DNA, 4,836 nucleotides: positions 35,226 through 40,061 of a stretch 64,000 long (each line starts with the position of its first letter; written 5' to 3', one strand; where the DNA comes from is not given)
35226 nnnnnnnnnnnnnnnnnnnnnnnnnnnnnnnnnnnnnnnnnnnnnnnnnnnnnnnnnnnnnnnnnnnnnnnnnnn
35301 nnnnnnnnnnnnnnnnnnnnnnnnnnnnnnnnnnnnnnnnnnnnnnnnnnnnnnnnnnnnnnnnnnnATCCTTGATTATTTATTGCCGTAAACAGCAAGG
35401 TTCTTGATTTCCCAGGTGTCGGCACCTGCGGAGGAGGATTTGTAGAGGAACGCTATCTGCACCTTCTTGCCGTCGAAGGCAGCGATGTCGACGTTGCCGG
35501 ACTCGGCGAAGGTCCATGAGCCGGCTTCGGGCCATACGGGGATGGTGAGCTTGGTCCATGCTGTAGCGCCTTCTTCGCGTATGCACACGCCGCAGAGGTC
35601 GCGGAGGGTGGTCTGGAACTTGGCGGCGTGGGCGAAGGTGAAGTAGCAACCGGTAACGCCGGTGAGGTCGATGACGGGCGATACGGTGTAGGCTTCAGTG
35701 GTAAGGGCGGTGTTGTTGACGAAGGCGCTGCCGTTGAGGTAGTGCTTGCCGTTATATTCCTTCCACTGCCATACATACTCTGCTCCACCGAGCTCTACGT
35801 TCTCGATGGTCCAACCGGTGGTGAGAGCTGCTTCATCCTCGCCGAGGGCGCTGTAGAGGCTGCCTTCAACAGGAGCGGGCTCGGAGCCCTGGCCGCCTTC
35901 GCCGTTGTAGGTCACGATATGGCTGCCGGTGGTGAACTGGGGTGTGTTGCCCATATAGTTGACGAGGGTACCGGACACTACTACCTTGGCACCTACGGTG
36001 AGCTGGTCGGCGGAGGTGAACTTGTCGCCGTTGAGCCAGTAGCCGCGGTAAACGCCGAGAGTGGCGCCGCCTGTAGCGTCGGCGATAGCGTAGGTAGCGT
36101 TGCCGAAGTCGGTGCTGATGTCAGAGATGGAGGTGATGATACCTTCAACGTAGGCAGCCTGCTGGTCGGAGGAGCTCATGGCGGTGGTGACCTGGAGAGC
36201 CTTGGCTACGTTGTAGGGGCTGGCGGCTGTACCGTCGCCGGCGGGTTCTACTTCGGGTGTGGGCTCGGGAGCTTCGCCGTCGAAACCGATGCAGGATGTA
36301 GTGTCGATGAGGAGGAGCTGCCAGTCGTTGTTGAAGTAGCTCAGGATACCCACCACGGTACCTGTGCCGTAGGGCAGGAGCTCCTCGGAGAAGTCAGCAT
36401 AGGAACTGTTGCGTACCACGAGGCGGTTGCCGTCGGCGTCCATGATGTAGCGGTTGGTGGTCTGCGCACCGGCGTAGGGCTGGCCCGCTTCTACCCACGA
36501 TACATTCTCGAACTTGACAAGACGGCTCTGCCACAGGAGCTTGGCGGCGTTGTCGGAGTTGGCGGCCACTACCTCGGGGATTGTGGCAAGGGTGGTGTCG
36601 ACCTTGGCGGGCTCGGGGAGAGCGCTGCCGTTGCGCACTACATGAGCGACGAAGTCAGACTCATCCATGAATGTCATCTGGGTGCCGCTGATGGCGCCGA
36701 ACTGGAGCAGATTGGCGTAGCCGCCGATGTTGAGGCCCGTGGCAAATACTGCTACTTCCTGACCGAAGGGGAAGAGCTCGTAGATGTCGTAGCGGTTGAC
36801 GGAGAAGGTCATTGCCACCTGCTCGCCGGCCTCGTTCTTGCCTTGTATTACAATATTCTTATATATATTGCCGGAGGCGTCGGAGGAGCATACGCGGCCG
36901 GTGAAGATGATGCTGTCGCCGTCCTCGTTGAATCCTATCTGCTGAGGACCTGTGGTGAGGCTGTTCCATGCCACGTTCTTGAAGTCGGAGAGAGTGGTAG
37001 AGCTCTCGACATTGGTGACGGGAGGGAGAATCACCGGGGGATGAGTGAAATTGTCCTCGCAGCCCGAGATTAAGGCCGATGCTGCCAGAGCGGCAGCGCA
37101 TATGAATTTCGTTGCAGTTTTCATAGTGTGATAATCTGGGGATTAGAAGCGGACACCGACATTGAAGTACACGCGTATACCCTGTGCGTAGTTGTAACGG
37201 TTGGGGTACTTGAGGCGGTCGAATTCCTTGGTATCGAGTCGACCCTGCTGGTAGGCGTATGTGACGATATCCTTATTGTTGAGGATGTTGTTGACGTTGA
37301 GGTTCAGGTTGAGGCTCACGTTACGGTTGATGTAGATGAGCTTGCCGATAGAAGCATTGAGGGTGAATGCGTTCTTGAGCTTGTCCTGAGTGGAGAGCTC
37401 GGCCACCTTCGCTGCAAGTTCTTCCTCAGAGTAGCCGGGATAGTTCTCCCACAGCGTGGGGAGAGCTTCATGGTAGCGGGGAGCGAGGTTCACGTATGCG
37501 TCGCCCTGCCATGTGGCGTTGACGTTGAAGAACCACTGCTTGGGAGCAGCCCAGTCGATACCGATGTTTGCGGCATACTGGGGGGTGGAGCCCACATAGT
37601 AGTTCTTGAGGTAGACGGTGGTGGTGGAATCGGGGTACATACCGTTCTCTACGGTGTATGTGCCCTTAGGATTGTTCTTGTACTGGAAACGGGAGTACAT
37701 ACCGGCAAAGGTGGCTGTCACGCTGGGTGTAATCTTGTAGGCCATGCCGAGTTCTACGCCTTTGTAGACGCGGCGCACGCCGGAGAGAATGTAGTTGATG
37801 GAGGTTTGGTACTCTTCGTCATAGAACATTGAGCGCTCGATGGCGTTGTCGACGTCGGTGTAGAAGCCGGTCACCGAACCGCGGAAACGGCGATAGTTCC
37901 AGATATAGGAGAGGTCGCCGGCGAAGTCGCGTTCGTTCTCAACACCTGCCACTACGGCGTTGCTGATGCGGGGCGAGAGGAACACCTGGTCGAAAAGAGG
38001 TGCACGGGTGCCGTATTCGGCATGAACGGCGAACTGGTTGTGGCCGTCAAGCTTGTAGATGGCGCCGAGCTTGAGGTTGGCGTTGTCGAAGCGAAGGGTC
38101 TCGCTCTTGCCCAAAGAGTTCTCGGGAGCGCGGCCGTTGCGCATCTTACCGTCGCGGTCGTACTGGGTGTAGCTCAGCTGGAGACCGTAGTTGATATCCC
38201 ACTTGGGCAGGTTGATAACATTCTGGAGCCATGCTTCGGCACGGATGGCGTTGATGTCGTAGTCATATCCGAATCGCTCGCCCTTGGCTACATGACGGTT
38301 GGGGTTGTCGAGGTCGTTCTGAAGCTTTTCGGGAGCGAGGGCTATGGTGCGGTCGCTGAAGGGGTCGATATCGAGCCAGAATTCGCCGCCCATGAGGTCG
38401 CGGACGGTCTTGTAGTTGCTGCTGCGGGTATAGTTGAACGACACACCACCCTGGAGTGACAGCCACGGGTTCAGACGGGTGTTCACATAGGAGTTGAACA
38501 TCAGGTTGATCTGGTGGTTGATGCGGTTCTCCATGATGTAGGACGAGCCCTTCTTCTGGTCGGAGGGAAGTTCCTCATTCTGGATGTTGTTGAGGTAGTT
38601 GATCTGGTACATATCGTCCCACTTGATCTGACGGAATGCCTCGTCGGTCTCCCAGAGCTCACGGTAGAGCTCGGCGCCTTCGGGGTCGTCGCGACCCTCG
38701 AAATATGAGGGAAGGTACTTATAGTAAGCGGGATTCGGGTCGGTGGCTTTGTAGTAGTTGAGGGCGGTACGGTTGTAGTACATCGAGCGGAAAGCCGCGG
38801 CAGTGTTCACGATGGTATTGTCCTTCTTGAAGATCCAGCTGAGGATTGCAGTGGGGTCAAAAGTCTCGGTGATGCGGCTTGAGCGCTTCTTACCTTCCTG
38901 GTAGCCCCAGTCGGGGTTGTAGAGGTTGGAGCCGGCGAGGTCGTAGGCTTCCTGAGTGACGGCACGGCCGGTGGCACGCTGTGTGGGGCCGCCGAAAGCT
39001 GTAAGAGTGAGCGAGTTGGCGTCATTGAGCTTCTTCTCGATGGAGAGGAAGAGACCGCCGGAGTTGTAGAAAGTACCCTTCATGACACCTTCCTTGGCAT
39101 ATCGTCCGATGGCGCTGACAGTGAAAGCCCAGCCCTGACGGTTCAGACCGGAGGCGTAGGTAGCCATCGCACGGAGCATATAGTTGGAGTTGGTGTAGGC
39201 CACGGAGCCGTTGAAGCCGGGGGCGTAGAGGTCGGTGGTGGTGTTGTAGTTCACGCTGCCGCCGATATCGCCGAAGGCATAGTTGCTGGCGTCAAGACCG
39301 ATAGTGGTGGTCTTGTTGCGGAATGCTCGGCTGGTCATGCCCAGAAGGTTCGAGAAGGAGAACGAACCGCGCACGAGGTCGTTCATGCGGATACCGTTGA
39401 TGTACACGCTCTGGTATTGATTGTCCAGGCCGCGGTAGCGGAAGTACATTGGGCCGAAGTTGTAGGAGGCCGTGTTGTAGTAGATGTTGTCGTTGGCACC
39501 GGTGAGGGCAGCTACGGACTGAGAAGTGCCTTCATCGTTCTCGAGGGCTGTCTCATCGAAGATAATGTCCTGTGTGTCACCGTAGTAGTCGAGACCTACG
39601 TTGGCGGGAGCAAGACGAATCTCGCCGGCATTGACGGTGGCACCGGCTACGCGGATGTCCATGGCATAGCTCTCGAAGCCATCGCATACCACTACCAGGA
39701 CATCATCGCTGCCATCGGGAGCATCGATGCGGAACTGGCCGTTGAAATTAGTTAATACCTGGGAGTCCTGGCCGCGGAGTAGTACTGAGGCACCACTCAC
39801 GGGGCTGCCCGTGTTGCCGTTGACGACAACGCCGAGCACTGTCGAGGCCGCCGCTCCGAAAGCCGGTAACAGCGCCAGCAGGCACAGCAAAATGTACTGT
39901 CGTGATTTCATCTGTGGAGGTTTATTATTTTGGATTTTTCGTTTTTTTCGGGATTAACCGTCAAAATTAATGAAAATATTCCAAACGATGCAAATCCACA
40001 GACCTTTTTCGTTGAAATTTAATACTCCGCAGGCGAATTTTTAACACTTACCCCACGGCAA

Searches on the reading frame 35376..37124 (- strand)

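Call 57: search_protein_families(library=pfam, proteins=[window:35376-37124:-], max_evalue=0.00001)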
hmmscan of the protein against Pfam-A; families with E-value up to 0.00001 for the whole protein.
window:35376-37124:- (582 aa): 1 family
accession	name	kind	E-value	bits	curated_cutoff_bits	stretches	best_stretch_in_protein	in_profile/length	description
PF18942.5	DUF5689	-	1e-46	160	28.6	1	65-275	19-214/217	Family of unknown function (DUF5689)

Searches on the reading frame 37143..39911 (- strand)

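Call 57: search_protein_families(library=pfam, proteins=[window:37143-39911:-], max_evalue=0.00001)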
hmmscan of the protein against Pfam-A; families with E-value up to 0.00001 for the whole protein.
window:37143-39911:- (922 aa): 2 families
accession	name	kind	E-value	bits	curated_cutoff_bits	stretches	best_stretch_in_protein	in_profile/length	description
PF13715.12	CarbopepD_reg_2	-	2.5e-09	37.5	32.2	1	27-107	3-83/88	CarboxypepD_reg-like domain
PF13620.12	CarboxypepD_reg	-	5.9e-08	33.4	32.3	1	24-93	1-74/82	Carboxypeptidase regulatory-like domain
